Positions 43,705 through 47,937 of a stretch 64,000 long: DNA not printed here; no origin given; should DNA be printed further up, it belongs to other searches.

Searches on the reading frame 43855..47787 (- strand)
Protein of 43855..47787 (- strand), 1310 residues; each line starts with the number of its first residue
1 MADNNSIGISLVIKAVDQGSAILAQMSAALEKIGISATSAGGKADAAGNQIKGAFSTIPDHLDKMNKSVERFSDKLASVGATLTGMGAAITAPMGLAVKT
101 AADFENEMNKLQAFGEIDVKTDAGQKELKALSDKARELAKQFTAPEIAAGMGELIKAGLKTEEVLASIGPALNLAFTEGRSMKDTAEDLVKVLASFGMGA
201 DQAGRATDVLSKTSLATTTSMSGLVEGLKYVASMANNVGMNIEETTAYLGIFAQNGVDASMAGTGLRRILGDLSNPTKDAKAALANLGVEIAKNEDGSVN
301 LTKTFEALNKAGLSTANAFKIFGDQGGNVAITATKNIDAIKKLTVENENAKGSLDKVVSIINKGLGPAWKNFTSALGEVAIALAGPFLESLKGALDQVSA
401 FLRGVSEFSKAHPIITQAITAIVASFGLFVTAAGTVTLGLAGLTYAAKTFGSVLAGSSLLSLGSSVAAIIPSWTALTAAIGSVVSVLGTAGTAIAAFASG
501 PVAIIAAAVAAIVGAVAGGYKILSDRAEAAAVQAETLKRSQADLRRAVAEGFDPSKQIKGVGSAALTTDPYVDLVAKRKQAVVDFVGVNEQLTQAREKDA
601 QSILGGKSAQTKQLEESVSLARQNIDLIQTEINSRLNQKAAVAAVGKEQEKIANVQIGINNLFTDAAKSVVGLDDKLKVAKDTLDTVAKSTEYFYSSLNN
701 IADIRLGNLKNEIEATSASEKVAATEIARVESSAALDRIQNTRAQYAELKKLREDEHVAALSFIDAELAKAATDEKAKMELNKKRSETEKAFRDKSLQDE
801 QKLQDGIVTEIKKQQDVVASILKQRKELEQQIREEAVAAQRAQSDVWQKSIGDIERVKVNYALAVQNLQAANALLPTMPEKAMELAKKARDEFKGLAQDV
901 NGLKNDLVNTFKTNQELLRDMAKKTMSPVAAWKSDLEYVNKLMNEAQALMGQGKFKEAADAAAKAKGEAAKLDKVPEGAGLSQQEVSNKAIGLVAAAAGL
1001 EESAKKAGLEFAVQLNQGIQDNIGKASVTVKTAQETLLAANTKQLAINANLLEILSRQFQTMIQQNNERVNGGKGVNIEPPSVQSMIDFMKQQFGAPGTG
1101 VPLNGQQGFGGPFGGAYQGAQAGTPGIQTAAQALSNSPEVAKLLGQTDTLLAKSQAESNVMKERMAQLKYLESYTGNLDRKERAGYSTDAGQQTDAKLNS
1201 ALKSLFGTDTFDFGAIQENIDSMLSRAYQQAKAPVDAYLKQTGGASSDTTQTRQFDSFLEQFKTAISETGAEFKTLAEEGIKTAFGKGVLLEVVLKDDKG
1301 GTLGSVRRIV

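Call 9: search_protein_families(library=phrogs, proteins=[window:43855-47787:-], max_evalue=0.001)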
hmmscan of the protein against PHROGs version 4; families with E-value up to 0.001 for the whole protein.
window:43855-47787:- (1310 aa): 23 families
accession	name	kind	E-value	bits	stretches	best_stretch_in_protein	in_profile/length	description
phrog_1533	-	tail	1.7e-67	229.1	1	41-536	182-685/1688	tail length tape measure protein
phrog_28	-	tail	6.2e-64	218.2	1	23-1067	209-1143/1228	tail length tape measure protein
phrog_4704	-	tail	1.3e-49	170.4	1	49-444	166-556/625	tail length tape measure protein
phrog_9696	-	tail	3.6e-48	165.2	1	60-398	37-362/1415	tail length tape measure protein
phrog_1293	-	tail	1.8e-43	149.7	1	38-753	122-874/1424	tail length tape measure protein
phrog_5218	-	unknown function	5.6e-43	148.4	1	38-521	165-661/1599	-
phrog_1272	-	tail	5.1e-42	144.8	1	22-1063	176-1177/1606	tail length tape measure protein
phrog_167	-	tail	1.1e-39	137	1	16-535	213-716/1555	tail length tape measure protein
phrog_991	-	tail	7.3e-36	124.3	1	20-850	219-982/1966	tail length tape measure protein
phrog_28420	-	tail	2.5e-32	112.9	1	74-405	33-352/906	tail length tape measure protein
phrog_38390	-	tail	4.2e-32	112.2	1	66-493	30-451/1029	tail length tape measure protein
phrog_5493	-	tail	7.5e-27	95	1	49-291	14-256/1102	tail length tape measure protein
phrog_19074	-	unknown function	7.2e-25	88.1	1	80-387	138-444/1384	-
phrog_58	-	tail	2.7e-21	76.7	1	24-516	277-643/1544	tail length tape measure protein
phrog_16692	-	unknown function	1.3e-18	67.9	1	27-308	108-383/1107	-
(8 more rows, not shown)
